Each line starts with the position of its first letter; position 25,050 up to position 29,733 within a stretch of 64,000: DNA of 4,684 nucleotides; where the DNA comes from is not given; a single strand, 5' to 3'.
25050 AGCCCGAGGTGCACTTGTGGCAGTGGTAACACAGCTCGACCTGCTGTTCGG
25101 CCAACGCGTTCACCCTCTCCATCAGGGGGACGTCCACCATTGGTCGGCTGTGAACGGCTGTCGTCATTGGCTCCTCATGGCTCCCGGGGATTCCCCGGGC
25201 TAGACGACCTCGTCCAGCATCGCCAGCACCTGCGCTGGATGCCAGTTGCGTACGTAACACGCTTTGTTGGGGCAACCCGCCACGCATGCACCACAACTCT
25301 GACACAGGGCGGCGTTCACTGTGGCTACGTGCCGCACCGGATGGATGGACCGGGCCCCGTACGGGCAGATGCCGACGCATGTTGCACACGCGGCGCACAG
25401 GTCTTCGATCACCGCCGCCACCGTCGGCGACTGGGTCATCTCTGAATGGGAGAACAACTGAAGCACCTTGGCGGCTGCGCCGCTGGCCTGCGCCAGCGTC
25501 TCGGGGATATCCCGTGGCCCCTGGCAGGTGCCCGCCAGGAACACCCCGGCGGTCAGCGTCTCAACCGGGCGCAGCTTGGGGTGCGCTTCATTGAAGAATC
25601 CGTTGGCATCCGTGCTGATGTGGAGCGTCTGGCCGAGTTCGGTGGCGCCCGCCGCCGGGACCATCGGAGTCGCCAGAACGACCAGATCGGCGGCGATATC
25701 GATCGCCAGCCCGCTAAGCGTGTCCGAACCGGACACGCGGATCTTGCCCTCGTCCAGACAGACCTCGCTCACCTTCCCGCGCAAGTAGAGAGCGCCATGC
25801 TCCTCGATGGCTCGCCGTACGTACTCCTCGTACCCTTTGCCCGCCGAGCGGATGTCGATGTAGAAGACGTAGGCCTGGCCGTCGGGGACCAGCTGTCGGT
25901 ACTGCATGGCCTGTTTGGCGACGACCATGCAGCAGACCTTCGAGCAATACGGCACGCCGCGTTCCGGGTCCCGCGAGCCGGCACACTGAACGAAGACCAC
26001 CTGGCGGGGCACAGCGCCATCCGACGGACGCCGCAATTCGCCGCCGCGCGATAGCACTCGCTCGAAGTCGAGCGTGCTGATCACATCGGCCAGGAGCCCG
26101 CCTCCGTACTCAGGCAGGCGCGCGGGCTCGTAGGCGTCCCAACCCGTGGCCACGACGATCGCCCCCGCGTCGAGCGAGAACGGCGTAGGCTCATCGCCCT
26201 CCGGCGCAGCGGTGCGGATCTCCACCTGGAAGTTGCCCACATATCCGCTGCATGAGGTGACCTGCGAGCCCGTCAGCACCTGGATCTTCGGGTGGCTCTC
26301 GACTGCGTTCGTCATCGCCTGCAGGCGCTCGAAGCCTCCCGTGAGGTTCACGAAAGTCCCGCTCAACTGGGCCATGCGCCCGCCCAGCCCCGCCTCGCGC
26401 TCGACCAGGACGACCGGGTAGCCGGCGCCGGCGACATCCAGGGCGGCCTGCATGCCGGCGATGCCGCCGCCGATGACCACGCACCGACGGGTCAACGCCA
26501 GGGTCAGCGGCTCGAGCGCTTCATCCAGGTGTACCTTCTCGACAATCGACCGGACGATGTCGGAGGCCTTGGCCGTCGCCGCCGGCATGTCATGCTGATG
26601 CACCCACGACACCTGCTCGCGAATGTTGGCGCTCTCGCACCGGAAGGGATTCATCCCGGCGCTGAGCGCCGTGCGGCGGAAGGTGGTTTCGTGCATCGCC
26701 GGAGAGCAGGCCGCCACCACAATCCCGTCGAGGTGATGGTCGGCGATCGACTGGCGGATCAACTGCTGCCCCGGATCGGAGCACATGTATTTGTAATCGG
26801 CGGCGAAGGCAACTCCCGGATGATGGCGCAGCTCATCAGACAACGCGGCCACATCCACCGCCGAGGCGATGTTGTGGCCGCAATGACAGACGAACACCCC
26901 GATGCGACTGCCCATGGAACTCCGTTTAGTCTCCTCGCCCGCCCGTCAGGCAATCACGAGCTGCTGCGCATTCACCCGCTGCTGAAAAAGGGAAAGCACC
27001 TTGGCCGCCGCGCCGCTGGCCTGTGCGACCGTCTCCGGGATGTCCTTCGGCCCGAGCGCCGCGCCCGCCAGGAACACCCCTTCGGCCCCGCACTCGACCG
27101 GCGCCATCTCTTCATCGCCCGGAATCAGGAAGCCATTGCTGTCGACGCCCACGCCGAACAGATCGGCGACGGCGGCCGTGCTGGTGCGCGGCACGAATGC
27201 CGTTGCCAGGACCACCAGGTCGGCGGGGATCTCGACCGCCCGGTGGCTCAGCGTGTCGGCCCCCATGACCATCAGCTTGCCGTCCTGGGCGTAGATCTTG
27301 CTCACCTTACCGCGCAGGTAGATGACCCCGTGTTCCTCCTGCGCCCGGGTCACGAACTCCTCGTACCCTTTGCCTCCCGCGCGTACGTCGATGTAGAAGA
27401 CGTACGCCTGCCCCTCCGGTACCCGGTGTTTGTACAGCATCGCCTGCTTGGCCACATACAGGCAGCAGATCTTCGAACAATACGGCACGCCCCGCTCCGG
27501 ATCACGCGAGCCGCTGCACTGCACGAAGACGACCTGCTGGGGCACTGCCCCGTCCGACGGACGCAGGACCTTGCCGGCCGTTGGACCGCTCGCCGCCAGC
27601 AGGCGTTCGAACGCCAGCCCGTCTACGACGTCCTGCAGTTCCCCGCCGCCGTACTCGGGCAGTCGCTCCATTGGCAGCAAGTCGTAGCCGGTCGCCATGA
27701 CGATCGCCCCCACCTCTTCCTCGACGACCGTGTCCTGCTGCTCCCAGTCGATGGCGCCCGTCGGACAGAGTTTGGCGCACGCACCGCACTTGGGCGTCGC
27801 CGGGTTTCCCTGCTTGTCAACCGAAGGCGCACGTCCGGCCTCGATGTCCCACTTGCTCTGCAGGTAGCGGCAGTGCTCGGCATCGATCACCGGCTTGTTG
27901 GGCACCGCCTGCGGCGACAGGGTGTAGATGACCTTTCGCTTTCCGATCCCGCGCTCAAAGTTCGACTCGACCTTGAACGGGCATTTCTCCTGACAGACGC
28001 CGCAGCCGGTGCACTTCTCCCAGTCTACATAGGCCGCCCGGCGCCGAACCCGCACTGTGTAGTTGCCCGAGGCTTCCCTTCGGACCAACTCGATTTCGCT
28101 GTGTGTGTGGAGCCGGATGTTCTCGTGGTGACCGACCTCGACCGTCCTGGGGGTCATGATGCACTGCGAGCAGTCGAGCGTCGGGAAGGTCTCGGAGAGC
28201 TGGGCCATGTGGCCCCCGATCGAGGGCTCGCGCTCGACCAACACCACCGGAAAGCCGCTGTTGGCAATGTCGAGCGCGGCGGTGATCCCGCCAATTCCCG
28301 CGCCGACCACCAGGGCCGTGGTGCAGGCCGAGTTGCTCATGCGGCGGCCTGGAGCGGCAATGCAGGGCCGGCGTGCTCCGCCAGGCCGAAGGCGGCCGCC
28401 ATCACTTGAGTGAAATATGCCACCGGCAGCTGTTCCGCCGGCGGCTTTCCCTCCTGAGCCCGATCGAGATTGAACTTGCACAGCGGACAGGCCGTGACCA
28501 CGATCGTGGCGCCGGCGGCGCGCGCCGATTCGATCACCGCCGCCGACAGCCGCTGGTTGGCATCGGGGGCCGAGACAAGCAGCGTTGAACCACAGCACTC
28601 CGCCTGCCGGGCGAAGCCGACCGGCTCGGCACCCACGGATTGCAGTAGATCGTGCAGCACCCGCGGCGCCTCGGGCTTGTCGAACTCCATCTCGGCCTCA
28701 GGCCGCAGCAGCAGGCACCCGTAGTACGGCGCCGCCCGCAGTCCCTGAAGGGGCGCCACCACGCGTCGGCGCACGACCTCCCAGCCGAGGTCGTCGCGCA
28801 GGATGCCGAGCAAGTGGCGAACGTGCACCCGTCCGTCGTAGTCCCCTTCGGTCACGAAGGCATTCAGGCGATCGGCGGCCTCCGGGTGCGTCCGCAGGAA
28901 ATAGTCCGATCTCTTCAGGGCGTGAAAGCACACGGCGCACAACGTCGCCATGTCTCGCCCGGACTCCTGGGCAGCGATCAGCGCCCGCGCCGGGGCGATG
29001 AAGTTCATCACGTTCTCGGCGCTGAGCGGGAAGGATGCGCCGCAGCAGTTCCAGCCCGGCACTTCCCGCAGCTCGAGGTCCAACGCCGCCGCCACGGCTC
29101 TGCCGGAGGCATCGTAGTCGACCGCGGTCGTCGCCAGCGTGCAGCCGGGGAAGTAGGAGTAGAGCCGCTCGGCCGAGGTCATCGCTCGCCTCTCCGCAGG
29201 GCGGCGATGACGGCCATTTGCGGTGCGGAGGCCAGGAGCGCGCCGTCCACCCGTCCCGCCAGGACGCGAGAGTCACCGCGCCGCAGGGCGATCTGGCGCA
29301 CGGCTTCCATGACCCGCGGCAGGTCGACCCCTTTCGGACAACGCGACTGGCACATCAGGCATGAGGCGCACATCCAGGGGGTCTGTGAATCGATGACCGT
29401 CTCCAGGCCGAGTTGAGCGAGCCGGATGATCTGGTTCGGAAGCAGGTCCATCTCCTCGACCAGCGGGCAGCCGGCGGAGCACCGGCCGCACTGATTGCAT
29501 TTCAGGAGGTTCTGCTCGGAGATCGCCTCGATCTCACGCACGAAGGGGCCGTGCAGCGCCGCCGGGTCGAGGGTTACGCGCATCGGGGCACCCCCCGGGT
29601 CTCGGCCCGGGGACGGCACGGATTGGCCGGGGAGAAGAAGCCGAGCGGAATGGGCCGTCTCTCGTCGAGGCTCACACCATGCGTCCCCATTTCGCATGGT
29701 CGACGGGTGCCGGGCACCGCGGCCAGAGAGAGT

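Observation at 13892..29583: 16-kb, 13-gene membrane-anchor-free Hdr/Qmo/Flx-like redox operon ending in a fumarate-reductase-like pair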

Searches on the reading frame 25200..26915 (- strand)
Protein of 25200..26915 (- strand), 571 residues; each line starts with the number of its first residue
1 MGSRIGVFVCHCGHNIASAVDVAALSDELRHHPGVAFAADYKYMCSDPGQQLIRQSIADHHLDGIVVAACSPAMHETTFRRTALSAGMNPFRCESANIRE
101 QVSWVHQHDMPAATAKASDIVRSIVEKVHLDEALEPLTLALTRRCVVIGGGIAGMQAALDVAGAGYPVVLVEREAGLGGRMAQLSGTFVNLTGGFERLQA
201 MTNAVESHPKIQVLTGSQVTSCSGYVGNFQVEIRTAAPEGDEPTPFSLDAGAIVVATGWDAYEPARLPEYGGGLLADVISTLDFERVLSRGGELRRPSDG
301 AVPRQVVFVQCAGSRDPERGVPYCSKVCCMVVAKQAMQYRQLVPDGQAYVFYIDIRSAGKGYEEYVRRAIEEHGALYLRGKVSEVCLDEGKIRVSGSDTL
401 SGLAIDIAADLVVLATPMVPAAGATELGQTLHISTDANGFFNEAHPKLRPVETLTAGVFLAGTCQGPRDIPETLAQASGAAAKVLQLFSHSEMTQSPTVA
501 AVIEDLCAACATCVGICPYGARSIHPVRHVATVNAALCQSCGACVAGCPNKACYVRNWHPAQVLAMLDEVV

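Call 4: search_protein_families(library=pfam, proteins=[window:25200-26915:-])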
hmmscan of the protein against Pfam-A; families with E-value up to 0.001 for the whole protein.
window:25200-26915:- (571 aa): 12 families
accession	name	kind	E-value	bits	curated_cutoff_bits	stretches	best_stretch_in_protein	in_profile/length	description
PF07992.20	Pyr_redox_2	-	7.3e-12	45.7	26.1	1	144-269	2-118/291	Pyridine nucleotide-disulphide oxidoreductase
PF00890.30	FAD_binding_2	-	1.4e-06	28.3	20.4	1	146-187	3-44/414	FAD binding domain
PF12831.13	FAD_oxidored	-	1.6e-06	28.1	27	1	146-190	3-48/416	FAD dependent oxidoreductase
PF12838.12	Fer4_7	-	6.7e-06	26.9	27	1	507-552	2-52/52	4Fe-4S dicluster domain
PF13237.11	Fer4_10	-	1.2e-05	25.5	25.5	1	504-549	6-53/53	4Fe-4S dicluster domain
PF13450.12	NAD_binding_8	-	1.8e-05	25.4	21.9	1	147-182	1-36/68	NAD(P)-binding Rossmann-like domain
PF01266.30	DAO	-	2.2e-05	24.6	27.9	1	145-178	2-35/353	FAD dependent oxidoreductase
PF13187.11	Fer4_9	-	3.1e-05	24.3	27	1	507-552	2-51/52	4Fe-4S dicluster domain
PF01134.28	GIDA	-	7.4e-05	22.4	22.1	1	145-174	2-31/391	Glucose inhibited division protein A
PF03486.20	HI0933_like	-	7.5e-05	22.7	50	1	145-205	3-63/244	HI0933-like protein Rossmann domain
PF01593.30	Amino_oxidase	-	0.00031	20.6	19.8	0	152-182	1-31/443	Flavin containing amine oxidoreductase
PF00037.32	Fer4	-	0.00043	20.4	21.1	0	502-522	3-23/24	4Fe-4S binding domain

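Call 6: search_protein_families(library=ncbifam, proteins=[window:25200-26915:-], max_evalue=0.00001)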
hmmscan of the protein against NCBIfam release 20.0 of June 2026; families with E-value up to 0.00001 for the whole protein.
window:25200-26915:- (571 aa): 18 families
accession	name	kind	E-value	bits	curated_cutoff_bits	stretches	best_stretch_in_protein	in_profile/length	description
NF040770.1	hetero_SS_HdrA2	exception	6.5e-176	586.7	1100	2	244-570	312-640/777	CoB-CoM heterodisulfide reductase HdrA2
NF041778.1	hetero_SS_HdrA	equivalog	3.2e-127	425.4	1400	2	247-569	325-649/771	ferredoxin:CoB-CoM heterodisulfide reductase subunit HdrA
NF041891.1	hdrA_Methbact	equivalog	2.7e-122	409.5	1300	2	246-569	311-634/762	ferredoxin:CoB-CoM heterodisulfide reductase subunit HdrA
TIGR03997.1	mycofact_OYE_2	equivalog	1.7e-08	33.3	793.15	1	141-220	378-455/645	mycofactocin system FadH/OYE family oxidoreductase 2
TIGR01944.1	rnfB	subfamily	2.6e-08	33.7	68.7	1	469-555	79-162/190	RnfABCDGE type electron transport complex subunit B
NF041836.1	rnfB_Methano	equivalog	1.9e-07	30.8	445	1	507-552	143-187/265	Rnf electron transport complex subunit RnfB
NF006446.0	PRK08764.1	equivalog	2.4e-07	30.7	220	1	491-552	72-132/139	Rnf electron transport complex subunit RnfB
TIGR03467.1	HpnE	equivalog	3.4e-07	29.9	283.05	0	146-182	2-38/430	hydroxysqualene dehydroxylase HpnE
NF005505.0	PRK07118.1-4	equivalog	3.5e-07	30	378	1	507-552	143-187/265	Fe-S cluster domain-containing protein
NF043039.1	HgcAB_like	equivalog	4.3e-07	29.9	285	1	496-552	291-348/350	HgcAB-like fusion protein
NF003475.0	PRK05113.1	equivalog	5.6e-07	29.6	203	1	474-553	84-160/190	electron transport complex subunit RsxB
TIGR01372.1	soxA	subfamily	6e-07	27.6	1164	0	146-221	172-246/996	sarcosine oxidase subunit alpha family protein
NF005512.0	PRK07121.1-5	subfamily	1.3e-06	27.3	812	1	145-199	24-77/489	FAD-binding protein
NF045637.1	carotdesatCrtDProt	equivalog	1.7e-06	26.8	580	1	146-186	2-42/485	1-hydroxycarotenoid 3,4-desaturase CrtD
NF005560.0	PRK07233.1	equivalog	1.9e-06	27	252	1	144-184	2-42/435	hypothetical protein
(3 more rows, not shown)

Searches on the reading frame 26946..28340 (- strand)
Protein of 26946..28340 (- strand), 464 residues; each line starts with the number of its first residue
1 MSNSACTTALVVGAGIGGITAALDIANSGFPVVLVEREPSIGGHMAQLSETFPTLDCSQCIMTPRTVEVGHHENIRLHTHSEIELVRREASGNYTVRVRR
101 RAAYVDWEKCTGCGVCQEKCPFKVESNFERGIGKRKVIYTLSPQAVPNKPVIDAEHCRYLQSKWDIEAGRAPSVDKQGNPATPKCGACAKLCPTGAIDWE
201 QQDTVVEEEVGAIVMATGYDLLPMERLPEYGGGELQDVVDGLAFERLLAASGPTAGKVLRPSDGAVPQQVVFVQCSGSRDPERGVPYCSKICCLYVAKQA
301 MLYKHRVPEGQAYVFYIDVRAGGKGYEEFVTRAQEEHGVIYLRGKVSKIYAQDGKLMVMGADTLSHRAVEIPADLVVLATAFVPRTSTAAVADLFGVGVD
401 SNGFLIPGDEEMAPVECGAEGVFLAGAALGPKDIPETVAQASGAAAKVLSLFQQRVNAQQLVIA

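Call 4: search_protein_families(library=pfam, proteins=[window:26946-28340:-])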
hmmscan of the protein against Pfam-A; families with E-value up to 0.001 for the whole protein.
window:26946-28340:- (464 aa): 15 families
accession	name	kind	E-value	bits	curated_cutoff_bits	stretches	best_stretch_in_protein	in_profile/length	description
PF07992.20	Pyr_redox_2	-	2.4e-11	44.1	26.1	2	10-109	4-82/291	Pyridine nucleotide-disulphide oxidoreductase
PF00037.32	Fer4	-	1.6e-10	40.8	21.1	1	104-123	2-21/24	4Fe-4S binding domain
PF13450.12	NAD_binding_8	-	5.1e-08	33.5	21.9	1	11-48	1-38/68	NAD(P)-binding Rossmann-like domain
PF12831.13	FAD_oxidored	-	6.1e-08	32.8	27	1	10-46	3-39/416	FAD dependent oxidoreductase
PF12838.12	Fer4_7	-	4.4e-07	30.7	27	0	98-124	26-52/52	4Fe-4S dicluster domain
PF00890.30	FAD_binding_2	-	1.5e-06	28.2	20.4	1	9-46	2-39/414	FAD binding domain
PF13237.11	Fer4_10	-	9.3e-06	25.9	25.5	1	104-128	3-22/53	4Fe-4S dicluster domain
PF13484.11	Fer4_16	-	1.9e-05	25.8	30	0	184-203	4-22/66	4Fe-4S double cluster binding domain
PF12797.12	Fer4_2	-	3.4e-05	24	24.5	1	103-122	3-22/22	4Fe-4S binding domain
PF01266.30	DAO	-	7.4e-05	22.9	27.9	1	10-43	3-36/353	FAD dependent oxidoreductase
PF01134.28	GIDA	-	0.0001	21.9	22.1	1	10-64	3-47/391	Glucose inhibited division protein A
PF13187.11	Fer4_9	-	0.00019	21.8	27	0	109-129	1-21/52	4Fe-4S dicluster domain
PF13459.11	Fer4_15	-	0.00038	21.5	22.4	0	104-121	2-19/66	4Fe-4S single cluster domain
PF12837.12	Fer4_6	-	0.00039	20.7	25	0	105-123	4-22/24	4Fe-4S binding domain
PF01946.23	Thi4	-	0.00052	19.8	26.2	1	8-48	19-60/235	Thi4 family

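Call 6: search_protein_families(library=ncbifam, proteins=[window:26946-28340:-], max_evalue=0.00001)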
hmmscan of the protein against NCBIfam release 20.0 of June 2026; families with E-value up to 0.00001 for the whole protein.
window:26946-28340:- (464 aa): 14 families
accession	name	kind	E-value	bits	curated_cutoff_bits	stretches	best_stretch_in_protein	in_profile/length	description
NF040770.1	hetero_SS_HdrA2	exception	1.4e-138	463.2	1100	1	7-454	140-562/777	CoB-CoM heterodisulfide reductase HdrA2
NF041891.1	hdrA_Methbact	equivalog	1.1e-102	344.7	1300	2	182-460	287-564/762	ferredoxin:CoB-CoM heterodisulfide reductase subunit HdrA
NF041778.1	hetero_SS_HdrA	equivalog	5.4e-102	342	1400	1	7-450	143-568/771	ferredoxin:CoB-CoM heterodisulfide reductase subunit HdrA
NF045637.1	carotdesatCrtDProt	equivalog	9.2e-10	37.6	580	1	10-68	2-60/485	1-hydroxycarotenoid 3,4-desaturase CrtD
NF010590.0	PRK13984.1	equivalog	3.9e-08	31.9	946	0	84-160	31-96/611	putative oxidoreductase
TIGR03467.1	HpnE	equivalog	4.9e-08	32.7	283.05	1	10-50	2-42/430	hydroxysqualene dehydroxylase HpnE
NF038196.1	ferrodoxin_EFR1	subfamily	3e-07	30.7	75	0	95-123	172-199/242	EFR1 family ferrodoxin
NF009410.0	PRK12771.1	subfamily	5.9e-07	28.4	516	0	8-45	140-177/566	NAD(P)-binding protein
TIGR04105.1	FeFe_hydrog_B1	subfamily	7.3e-07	28.2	450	0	95-135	129-169/462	monomeric [FeFe] hydrogenase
NF005560.0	PRK07233.1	equivalog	8.6e-07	28.1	252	1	10-48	4-42/435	hypothetical protein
TIGR02734.1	crtI_fam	subfamily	1.6e-06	27.1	238.1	1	9-62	1-54/504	phytoene desaturase family protein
TIGR02179.1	PorD_KorD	subfamily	3.4e-06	27.1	60.05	0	99-123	45-70/78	2-oxoacid:acceptor oxidoreductase, delta subunit, pyruvate/2-ketoisovalerate family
NF058577.1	FdxA_fam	equivalog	5.4e-06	26.5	65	0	184-209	11-36/52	4Fe-4S ferredoxin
TIGR01372.1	soxA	subfamily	5.4e-06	24.5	1164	0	7-53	169-215/996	sarcosine oxidase subunit alpha family protein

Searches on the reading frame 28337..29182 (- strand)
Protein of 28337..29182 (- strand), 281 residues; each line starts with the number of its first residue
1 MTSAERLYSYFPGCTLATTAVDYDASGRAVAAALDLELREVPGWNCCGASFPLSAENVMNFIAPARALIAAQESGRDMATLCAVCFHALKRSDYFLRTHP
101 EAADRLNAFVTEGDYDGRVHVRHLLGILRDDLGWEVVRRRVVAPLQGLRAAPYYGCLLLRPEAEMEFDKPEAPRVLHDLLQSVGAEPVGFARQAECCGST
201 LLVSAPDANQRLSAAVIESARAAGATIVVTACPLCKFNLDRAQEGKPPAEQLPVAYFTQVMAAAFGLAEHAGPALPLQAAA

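Call 4: search_protein_families(library=pfam, proteins=[window:28337-29182:-])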
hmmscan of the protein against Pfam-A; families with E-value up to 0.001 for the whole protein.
window:28337-29182:- (281 aa): 1 family
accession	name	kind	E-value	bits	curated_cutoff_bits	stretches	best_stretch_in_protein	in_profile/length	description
PF02754.22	CCG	-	4.6e-20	72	20.6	2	153-240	4-85/85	Cysteine-rich domain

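Call 6: search_protein_families(library=ncbifam, proteins=[window:28337-29182:-], max_evalue=0.00001)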
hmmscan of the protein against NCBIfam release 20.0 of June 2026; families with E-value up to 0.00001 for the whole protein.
window:28337-29182:- (281 aa): 5 families
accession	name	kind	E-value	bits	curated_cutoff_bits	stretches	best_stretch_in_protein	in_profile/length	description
NF042965.1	MFR_anch_SdhE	equivalog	2e-47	162.1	500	1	8-269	3-266/282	8-methylmenaquinol:fumarate reductase membrane anchor subunit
TIGR03288.1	CoB_CoM_SS_B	equivalog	3.7e-41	141.3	345.15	1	8-269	2-271/290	CoB--CoM heterodisulfide reductase subunit B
NF041780.1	hetero_SS_HdrB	equivalog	4.3e-12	46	450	1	62-244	62-256/304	ferredoxin:CoB-CoM heterodisulfide reductase subunit HdrB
NF045670.1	quin_L_LdhH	equivalog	4.9e-07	28.4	800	0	177-240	621-686/706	L-lactate dehydrogenase (quinone) large subunit LdhH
NF004898.0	PRK06259.1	equivalog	4.8e-06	25.5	385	0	180-261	401-484/488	fumarate reductase (CoM/CoB) subunit TfrB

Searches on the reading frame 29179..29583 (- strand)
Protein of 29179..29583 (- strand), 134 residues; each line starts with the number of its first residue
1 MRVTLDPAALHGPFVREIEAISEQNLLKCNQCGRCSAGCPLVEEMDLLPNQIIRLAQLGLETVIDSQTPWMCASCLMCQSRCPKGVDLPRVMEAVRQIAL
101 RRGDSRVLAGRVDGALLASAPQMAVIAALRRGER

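Call 4: search_protein_families(library=pfam, proteins=[window:29179-29583:-])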
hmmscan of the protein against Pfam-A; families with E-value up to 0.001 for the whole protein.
window:29179-29583:- (134 aa): 5 families
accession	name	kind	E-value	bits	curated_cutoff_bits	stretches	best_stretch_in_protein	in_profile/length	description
PF13183.11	Fer4_8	-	2.6e-11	44.3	27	1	26-86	2-68/68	4Fe-4S dicluster domain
PF13534.11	Fer4_17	-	4.9e-09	37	22.2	1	28-87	1-61/61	4Fe-4S dicluster domain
PF13237.11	Fer4_10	-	1.1e-07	32.1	25.5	1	25-83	5-53/53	4Fe-4S dicluster domain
PF13187.11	Fer4_9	-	1.3e-07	32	27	1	28-85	1-50/52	4Fe-4S dicluster domain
PF12838.12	Fer4_7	-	2.5e-07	31.5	27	1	28-86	1-52/52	4Fe-4S dicluster domain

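Call 6: search_protein_families(library=ncbifam, proteins=[window:29179-29583:-], max_evalue=0.00001)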
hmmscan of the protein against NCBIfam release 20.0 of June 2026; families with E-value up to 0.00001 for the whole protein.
window:29179-29583:- (134 aa): 7 families
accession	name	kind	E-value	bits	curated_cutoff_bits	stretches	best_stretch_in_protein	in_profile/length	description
TIGR03290.1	CoB_CoM_SS_C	equivalog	1.2e-18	67.4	160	1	28-104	3-80/144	CoB--CoM heterodisulfide reductase subunit C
NF041890.1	hdrC_Methbact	equivalog_domain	9.9e-17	61.1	270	1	6-105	8-107/192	ferredoxin:CoB-CoM heterodisulfide reductase subunit HdrC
NF038018.1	qmoC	equivalog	6.6e-16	58.7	300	1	14-104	5-96/360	quinone-interacting membrane-bound oxidoreductase complex subunit QmoC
NF041779.1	hetero_SS_HdrC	equivalog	1.1e-12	47.9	350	1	23-103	27-107/198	ferredoxin:CoB-CoM heterodisulfide reductase subunit HdrC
NF004898.0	PRK06259.1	equivalog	2.1e-06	26.7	385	0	70-104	186-221/488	fumarate reductase (CoM/CoB) subunit TfrB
NF008434.0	PRK11274.1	equivalog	2.4e-06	26.7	333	1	22-113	18-115/409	glycolate oxidase subunit GlcF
TIGR00384.1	dhsB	subfamily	9.4e-06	25.2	88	0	23-93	136-219/222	succinate dehydrogenase and fumarate reductase iron-sulfur protein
